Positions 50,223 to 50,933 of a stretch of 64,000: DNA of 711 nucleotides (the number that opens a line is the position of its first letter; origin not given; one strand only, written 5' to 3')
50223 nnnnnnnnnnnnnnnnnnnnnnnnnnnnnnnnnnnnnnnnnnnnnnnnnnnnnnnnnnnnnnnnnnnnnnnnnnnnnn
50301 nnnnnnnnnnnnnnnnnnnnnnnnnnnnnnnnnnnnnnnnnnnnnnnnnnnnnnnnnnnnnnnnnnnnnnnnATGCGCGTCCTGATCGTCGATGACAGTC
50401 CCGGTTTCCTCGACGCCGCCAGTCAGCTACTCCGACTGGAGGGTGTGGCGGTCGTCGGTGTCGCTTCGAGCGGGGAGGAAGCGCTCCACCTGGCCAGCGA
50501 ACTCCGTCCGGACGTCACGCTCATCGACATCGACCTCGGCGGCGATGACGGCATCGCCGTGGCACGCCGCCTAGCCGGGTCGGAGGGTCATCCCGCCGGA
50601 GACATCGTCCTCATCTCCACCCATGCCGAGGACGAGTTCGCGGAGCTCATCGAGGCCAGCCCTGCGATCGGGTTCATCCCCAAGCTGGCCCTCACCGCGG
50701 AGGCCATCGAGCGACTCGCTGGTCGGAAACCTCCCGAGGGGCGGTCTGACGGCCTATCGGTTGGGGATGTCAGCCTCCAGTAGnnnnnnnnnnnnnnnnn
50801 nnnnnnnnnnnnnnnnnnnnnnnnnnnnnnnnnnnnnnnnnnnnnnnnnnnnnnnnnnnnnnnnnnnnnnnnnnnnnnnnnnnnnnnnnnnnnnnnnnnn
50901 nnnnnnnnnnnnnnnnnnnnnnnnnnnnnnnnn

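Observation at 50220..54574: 527-bp near-identical inverted repeats, each a whole receiver-only gene with its upstream region, bracket a kinase/regulator segment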

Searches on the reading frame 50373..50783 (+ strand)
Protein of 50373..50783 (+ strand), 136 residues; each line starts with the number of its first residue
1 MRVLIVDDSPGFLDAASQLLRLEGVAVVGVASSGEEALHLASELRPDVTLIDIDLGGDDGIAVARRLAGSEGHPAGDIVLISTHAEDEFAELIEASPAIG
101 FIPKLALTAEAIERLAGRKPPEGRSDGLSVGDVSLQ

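Call 4: search_protein_families(library=pfam, proteins=[window:50373-50783:+], max_evalue=0.01)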
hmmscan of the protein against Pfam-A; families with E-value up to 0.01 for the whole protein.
window:50373-50783:+ (136 aa): 1 family
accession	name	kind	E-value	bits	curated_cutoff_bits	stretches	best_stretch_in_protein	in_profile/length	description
PF00072.30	Response_reg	-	5e-19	68.9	30.2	1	3-106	1-101/111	Response regulator receiver domain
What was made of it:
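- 50373..50783 (+): REC-A, a single-domain response regulator of 136 aa. It has Leu at the position after the conserved Lys104. Its tail overlaps the kinase 3' end by 30 nt. Pfam PF00072, E=5e-19 (call 4).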

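Call 10: find_encoding_contigs(protein=window:50373-50783:+, flank=10000, max_places=10)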
Protein window:50373-50783:+ (136 aa): no gene with exactly this product is on record in the collection.

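Call 13: find_homologous_proteins(query=window:50373-50783:+, max_evalue=1e-10)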
Query window:50373-50783:+ (136 aa): 1776 proteins with E <= 1e-10 among 1976 candidates; the best 120 are listed.
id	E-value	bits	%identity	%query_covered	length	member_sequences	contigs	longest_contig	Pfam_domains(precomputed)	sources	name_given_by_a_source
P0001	2.6e-68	246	98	92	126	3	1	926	PF00072.31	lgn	-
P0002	6.5e-46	174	73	88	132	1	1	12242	PF00072.31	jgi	jgi:DNA-binding NarL/FixJ family response regulator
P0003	7.3e-45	170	73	88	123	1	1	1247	PF00072.31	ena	-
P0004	1.2e-44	170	76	85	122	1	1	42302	PF00072.31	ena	-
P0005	1.5e-44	169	71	88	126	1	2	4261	PF00072.31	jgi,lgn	jgi:DNA-binding NarL/FixJ family response regulator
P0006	1.9e-44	169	77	83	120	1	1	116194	PF00072.31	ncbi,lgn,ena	-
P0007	3.0e-44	168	74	85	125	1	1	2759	PF00072.31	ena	-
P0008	5.9e-44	168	69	88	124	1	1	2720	PF00072.31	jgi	jgi:DNA-binding NarL/FixJ family response regulator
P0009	1.5e-43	166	69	88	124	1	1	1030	PF00072.31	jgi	jgi:DNA-binding NarL/FixJ family response regulator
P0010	1.6e-43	166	71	88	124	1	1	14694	PF00072.31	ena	-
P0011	1.6e-43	166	69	88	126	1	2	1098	PF00072.31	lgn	-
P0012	2.1e-43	166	69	88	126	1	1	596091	PF00072.31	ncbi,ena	-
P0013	2.1e-43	166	68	88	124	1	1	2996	PF00072.31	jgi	jgi:DNA-binding NarL/FixJ family response regulator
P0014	6.4e-43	164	69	91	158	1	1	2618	PF00072.31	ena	-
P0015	6.6e-43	164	68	88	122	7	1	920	PF00072.31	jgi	jgi:DNA-binding NarL/FixJ family response regulator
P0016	7.5e-43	164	68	90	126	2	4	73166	PF00072.31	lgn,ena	-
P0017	1.1e-42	163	68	88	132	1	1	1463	PF00072.31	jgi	jgi:DNA-binding NarL/FixJ family response regulator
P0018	1.5e-42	163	68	90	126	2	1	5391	PF00072.31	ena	-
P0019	2.0e-42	163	71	86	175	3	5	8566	PF00072.31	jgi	jgi:CheY-like chemotaxis protein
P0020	2.4e-42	162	67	91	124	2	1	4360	PF00072.31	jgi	-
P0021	2.4e-42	162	69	88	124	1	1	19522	PF00072.31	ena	-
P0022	2.5e-42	162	69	88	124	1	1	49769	PF00072.31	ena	-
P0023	3.3e-42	162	69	88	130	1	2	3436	PF00072.31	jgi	jgi:DNA-binding NarL/FixJ family response regulator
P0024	4.1e-42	162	68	95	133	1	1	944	PF00072.31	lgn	-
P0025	6.6e-42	161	70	88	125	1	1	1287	PF00072.31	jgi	jgi:DNA-binding NarL/FixJ family response regulator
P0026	6.8e-42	161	67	88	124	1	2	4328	PF00072.31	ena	-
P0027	7.2e-42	161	66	93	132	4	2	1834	PF00072.31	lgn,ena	-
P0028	7.9e-42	161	68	88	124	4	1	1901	PF00072.31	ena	-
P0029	8.1e-42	161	68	88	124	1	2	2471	PF00072.31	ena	-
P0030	8.5e-42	161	73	76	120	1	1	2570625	PF00072.31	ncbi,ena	-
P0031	1.0e-41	160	68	88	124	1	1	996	PF00072.31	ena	-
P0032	1.2e-41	160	70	88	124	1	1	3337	PF00072.31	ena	-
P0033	1.3e-41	160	67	88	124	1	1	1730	PF00072.31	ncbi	-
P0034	1.6e-41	160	67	93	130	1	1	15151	PF00072.31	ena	-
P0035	1.6e-41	160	70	88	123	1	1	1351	PF00072.31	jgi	jgi:DNA-binding NarL/FixJ family response regulator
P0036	2.0e-41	159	67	88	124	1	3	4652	PF00072.31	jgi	jgi:DNA-binding NarL/FixJ family response regulator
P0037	3.1e-41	159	67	88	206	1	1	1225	PF00072.31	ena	-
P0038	3.2e-41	159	66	88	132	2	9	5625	PF00072.31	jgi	jgi:DNA-binding NarL/FixJ family response regulator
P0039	3.9e-41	158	66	93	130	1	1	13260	PF00072.31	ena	-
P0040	4.3e-41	158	67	95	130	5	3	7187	PF00072.31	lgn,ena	-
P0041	4.5e-41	158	65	90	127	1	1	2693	PF00072.31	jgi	jgi:DNA-binding NarL/FixJ family response regulator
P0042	4.7e-41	158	73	82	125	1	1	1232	PF00072.31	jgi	jgi:DNA-binding NarL/FixJ family response regulator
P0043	7.1e-41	158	64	94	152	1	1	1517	PF00072.31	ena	-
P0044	7.6e-41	157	72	85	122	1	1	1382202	PF00072.31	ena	-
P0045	9.8e-41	157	66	88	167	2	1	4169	PF00072.31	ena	-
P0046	1.2e-40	157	67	88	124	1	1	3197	PF00072.31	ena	-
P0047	1.2e-40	157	65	88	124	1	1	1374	PF00072.31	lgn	-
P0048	1.2e-40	157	70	85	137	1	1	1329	PF00072.31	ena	-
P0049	1.2e-40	157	70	85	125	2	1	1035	PF00072.31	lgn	-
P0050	1.3e-40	157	65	90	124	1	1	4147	PF00072.31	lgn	-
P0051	1.4e-40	157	68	88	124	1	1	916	PF00072.31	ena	-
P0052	1.7e-40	156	69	88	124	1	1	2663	PF00072.31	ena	-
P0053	1.8e-40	156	70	85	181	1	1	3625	PF00072.31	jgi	jgi:CheY-like chemotaxis protein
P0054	1.9e-40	156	71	80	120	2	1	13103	PF00072.31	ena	-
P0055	2.0e-40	156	66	90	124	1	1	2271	PF00072.31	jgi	jgi:DNA-binding NarL/FixJ family response regulator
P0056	2.2e-40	156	66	88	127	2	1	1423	PF00072.31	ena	-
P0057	2.7e-40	156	66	91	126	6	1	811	PF00072.31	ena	-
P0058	3.7e-40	155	67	88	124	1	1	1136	PF00072.31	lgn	-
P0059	4.0e-40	155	71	86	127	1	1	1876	PF00072.31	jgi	jgi:DNA-binding NarL/FixJ family response regulator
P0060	4.3e-40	155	67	85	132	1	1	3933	PF00072.31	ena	-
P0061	5.7e-40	155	71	86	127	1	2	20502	PF00072.31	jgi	jgi:DNA-binding NarL/FixJ family response regulator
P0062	6.4e-40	154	62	93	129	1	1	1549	PF00072.31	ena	-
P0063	6.6e-40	154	70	85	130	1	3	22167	PF00072.31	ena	-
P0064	9.8e-40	154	66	91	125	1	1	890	PF00072.31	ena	-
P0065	1.0e-39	154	67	85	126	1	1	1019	PF00072.31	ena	-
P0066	1.1e-39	154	62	90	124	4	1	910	PF00072.31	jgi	jgi:DNA-binding NarL/FixJ family response regulator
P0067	1.2e-39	154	67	85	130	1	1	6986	PF00072.31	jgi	jgi:DNA-binding NarL/FixJ family response regulator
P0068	1.3e-39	153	67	86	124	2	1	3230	PF00072.31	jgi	-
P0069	1.4e-39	153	64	90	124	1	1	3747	PF00072.31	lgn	-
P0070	1.9e-39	153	64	85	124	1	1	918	PF00072.31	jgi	jgi:DNA-binding NarL/FixJ family response regulator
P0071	2.2e-39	153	69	85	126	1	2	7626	PF00072.31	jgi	jgi:DNA-binding NarL/FixJ family response regulator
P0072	2.2e-39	153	66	88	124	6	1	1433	PF00072.31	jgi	jgi:DNA-binding NarL/FixJ family response regulator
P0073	3.3e-39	152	64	85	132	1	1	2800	PF00072.31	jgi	-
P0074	3.6e-39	152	64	88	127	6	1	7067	PF00072.31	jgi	-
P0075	3.8e-39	152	66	85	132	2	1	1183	PF00072.31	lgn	-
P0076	4.0e-39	152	63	88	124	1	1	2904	PF00072.31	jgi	jgi:DNA-binding NarL/FixJ family response regulator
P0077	6.3e-39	151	64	90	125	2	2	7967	PF00072.31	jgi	jgi:DNA-binding NarL/FixJ family response regulator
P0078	7.2e-39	151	62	90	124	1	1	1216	PF00072.31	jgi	jgi:DNA-binding NarL/FixJ family response regulator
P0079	7.6e-39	151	64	85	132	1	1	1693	PF00072.31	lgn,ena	-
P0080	9.1e-39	151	65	85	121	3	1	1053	PF00072.31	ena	-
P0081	9.3e-39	151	68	86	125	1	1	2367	PF00072.31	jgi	jgi:DNA-binding NarL/FixJ family response regulator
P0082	1.1e-38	151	64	93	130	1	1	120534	PF00072.31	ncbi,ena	-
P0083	1.2e-38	150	68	88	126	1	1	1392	PF00072.31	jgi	jgi:DNA-binding NarL/FixJ family response regulator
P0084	1.5e-38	150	65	85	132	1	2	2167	PF00072.31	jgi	jgi:DNA-binding NarL/FixJ family response regulator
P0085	1.6e-38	150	68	85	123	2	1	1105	PF00072.31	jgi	jgi:DNA-binding NarL/FixJ family response regulator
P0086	1.7e-38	150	66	85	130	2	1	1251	PF00072.31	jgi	jgi:DNA-binding NarL/FixJ family response regulator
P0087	2.0e-38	150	65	85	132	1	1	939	PF00072.31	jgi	jgi:DNA-binding NarL/FixJ family response regulator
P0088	2.2e-38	150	63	85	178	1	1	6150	PF00072.31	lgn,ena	-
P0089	2.2e-38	149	61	90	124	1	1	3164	PF00072.31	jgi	jgi:DNA-binding NarL/FixJ family response regulator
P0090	2.2e-38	149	63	88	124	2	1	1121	PF00072.31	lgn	-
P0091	2.4e-38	149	65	88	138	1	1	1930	PF00072.31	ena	-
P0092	2.4e-38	149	65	83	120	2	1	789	PF00072.31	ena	-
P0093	2.4e-38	149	68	85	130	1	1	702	PF00072.31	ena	-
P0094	2.4e-38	149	63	83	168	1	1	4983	PF00072.31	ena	-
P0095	2.6e-38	149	65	88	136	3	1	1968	PF00072.31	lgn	-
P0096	4.0e-38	149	65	87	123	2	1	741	PF00072.31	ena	-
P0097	4.2e-38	149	63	94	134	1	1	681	PF00072.31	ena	-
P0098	4.4e-38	149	64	85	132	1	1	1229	PF00072.31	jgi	jgi:DNA-binding NarL/FixJ family response regulator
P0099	4.4e-38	149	65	88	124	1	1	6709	PF00072.31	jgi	jgi:DNA-binding NarL/FixJ family response regulator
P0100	6.0e-38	148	65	88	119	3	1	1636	PF00072.31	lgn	-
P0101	7.3e-38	148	62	90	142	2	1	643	PF00072.31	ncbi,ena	-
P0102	8.6e-38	148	68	85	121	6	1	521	PF00072.31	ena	-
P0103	8.6e-38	148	67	85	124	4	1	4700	PF00072.31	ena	-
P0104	8.9e-38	148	66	86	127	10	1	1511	PF00072.31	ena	-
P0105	9.8e-38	147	67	85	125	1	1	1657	PF00072.31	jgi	jgi:DNA-binding NarL/FixJ family response regulator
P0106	9.9e-38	147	62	93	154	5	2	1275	PF00072.31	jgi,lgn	jgi:CheY-like chemotaxis protein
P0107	1.0e-37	147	62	96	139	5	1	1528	PF00072.31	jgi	jgi:CheY-like chemotaxis protein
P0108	1.1e-37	147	65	88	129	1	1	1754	PF00072.31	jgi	jgi:DNA-binding NarL/FixJ family response regulator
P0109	1.1e-37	147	63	85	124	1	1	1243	PF00072.31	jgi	jgi:DNA-binding NarL/FixJ family response regulator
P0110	1.3e-37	147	66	86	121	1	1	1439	PF00072.31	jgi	jgi:DNA-binding NarL/FixJ family response regulator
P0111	1.5e-37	147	64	85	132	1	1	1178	PF00072.31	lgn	-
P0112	1.6e-37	147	60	93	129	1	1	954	PF00072.31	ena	-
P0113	1.6e-37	147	61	92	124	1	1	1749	PF00072.31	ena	-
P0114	1.6e-37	147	65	86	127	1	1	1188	PF00072.31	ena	-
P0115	1.7e-37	147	65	83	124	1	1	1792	PF00072.31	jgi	jgi:DNA-binding NarL/FixJ family response regulator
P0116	1.9e-37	146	61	83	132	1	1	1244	PF00072.31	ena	-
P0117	1.9e-37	146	63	87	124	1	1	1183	PF00072.31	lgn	-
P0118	2.0e-37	146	61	85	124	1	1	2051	PF00072.31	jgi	jgi:DNA-binding NarL/FixJ family response regulator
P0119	2.1e-37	146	62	88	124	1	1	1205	PF00072.31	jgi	jgi:DNA-binding NarL/FixJ family response regulator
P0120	2.3e-37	146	66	85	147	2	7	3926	PF00072.31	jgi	jgi:DNA-binding NarL/FixJ family response regulator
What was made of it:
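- On Receiver-only response regulator (Pfam Response_reg): 1776 homologues have E<=1e-10, mostly 120-132 aa (call 13).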

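Call 15: find_encoding_contigs(protein=P0006, flank=10000, max_places=3)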
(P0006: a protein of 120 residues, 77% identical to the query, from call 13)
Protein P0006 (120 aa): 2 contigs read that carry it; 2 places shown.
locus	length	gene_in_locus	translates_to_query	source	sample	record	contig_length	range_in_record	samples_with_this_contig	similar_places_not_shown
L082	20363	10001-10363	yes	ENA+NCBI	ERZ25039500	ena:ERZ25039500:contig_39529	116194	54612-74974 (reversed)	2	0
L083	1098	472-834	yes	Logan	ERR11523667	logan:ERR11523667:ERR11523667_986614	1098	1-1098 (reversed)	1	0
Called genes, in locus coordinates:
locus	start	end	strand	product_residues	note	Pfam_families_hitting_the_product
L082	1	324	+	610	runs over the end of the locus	PF00122:E1-E2_ATPase, PF00702:Hydrolase, PF12710:HAD (weak)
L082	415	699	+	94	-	PF18905:DUF5661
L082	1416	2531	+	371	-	PF04173:DoxD, PF07681:DoxX, PF00355:Rieske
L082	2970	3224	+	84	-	-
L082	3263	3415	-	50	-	-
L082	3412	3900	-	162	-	PF00903:Glyoxalase, PF18029:Glyoxalase_6 (weak)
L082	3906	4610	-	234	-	PF02826:2-Hacid_dh_C (weak), PF10727:Rossmann-like (weak), PF07991:KARI_N, PF01210:NAD_Gly3P_dh_N (weak), PF02558:ApbA (weak), PF03446:NAD_binding_2, PF03807:F420_oxidored, PF02153:PDH_N (weak)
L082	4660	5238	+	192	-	PF13560:HTH_31, PF01381:HTH_3, PF02311:AraC_binding (weak), PF07883:Cupin_2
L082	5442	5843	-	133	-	PF01850:PIN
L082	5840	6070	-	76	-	PF22513:FitA-like_RHH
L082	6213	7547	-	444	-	PF02653:BPD_transp_2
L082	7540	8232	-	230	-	PF00005:ABC_tran, PF02463:SMC_N (faint)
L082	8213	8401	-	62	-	-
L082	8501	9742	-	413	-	PF13407:Peripla_BP_4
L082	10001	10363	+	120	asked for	PF00072:Response_reg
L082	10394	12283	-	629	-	PF05227:CHASE3, PF00672:HAMP, PF01590:GAF (weak), PF13185:GAF_2 (weak), PF07730:HisKA_3, PF13581:HATPase_c_2 (weak), PF02518:HATPase_c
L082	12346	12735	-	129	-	PF08281:Sigma70_r4_2 (weak), PF00196:GerE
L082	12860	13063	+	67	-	-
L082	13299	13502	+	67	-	-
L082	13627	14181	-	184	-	PF09619:YscW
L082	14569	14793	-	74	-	-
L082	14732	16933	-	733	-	PF00884:Sulfatase, PF16347:SGSH_C (weak)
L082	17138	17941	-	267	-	-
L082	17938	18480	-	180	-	PF04542:Sigma70_r2, PF08281:Sigma70_r4_2 (weak), PF04545:Sigma70_r4 (weak)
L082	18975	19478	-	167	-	-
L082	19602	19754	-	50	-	-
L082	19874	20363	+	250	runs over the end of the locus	PF00230:MIP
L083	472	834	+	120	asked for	PF00072:Response_reg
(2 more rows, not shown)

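Call 16: find_encoding_contigs(protein=P0004, flank=10000, max_places=3)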
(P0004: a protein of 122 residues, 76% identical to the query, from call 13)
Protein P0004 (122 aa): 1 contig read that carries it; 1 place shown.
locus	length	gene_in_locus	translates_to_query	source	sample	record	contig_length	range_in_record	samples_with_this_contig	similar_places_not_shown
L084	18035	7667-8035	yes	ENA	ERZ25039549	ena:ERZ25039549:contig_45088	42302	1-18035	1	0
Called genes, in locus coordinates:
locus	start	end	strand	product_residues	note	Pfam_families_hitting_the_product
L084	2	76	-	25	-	?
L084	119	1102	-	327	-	PF01869:BcrAD_BadFG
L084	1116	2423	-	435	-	PF02056:Glyco_hydro_4, PF11975:Glyco_hydro_4C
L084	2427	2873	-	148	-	PF00528:BPD_transp_1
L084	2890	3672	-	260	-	PF01182:Glucosamine_iso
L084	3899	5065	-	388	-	PF02653:BPD_transp_2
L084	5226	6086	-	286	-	PF00005:ABC_tran, PF02463:SMC_N (faint)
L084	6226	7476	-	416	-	PF13407:Peripla_BP_4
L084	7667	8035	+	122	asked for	PF00072:Response_reg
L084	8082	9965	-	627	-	PF05227:CHASE3, PF00672:HAMP, PF01590:GAF, PF13185:GAF_2, PF07730:HisKA_3, PF13581:HATPase_c_2, PF02518:HATPase_c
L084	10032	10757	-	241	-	PF00072:Response_reg, PF08281:Sigma70_r4_2, PF00196:GerE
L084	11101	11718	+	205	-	PF04173:DoxD (weak), PF07681:DoxX (weak)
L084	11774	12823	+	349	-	PF03446:NAD_binding_2, PF03807:F420_oxidored, PF00393:6PGD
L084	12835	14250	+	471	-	PF00479:G6PD_N, PF02781:G6PD_C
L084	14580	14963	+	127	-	PF07366:SnoaL, PF12680:SnoaL_2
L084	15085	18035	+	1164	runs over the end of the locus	PF12773:DZR, PF13240:Zn_Ribbon_1 (faint), PF24463:DUF7577 (weak), PF00211:Guanylate_cyc, PF13191:AAA_16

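Call 25: find_encoding_contigs(protein=P0001, flank=10000, max_places=10)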
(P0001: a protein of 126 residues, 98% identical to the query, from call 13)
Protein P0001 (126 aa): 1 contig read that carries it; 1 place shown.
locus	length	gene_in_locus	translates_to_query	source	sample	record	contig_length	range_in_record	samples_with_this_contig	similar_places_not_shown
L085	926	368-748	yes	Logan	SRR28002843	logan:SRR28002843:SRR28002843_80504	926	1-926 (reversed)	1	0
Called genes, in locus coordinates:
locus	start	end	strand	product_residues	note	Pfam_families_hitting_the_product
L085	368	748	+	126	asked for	PF00072:Response_reg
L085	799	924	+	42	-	?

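Call 26: find_encoding_contigs(protein=P0122, flank=10000, max_places=10)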
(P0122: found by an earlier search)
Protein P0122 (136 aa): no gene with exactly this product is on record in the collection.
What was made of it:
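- Tried and rejected: Exact look-ups of REC-A returned nothing, although the sequence is in the collection (calls 10, 26).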

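Call 40: find_encoding_contigs(protein=P0030, flank=8000, max_places=2)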
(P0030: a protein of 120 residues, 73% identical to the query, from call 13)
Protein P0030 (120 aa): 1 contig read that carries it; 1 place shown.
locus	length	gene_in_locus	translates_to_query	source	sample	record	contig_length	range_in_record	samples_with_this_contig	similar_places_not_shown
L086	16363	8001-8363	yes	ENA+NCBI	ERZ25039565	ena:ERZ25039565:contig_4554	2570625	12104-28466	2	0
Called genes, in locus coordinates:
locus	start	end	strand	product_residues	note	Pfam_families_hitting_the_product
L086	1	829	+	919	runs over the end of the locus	PF00690:Cation_ATPase_N, PF00122:E1-E2_ATPase, PF00702:Hydrolase, PF13246:Cation_ATPase, PF08282:Hydrolase_3 (faint), PF00689:Cation_ATPase_C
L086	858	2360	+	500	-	PF02541:Ppx-GppA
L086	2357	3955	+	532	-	PF07690:MFS_1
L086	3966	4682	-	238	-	PF00753:Lactamase_B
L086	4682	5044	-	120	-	PF10823:DUF2568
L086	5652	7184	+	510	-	PF00672:HAMP, PF01590:GAF, PF13185:GAF_2, PF07730:HisKA_3, PF13581:HATPase_c_2 (weak), PF02518:HATPase_c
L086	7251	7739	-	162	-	PF11181:YflT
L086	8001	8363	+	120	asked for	PF00072:Response_reg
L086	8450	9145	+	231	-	PF00072:Response_reg, PF08281:Sigma70_r4_2, PF00196:GerE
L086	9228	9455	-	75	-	-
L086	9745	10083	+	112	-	-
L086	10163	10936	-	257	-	PF00925:GTP_cyclohydro2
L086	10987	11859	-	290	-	PF00106:adh_short, PF08659:KR, PF13561:adh_short_C2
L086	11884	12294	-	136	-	-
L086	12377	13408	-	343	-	PF08240:ADH_N, PF00107:ADH_zinc_N, PF13602:ADH_zinc_N_2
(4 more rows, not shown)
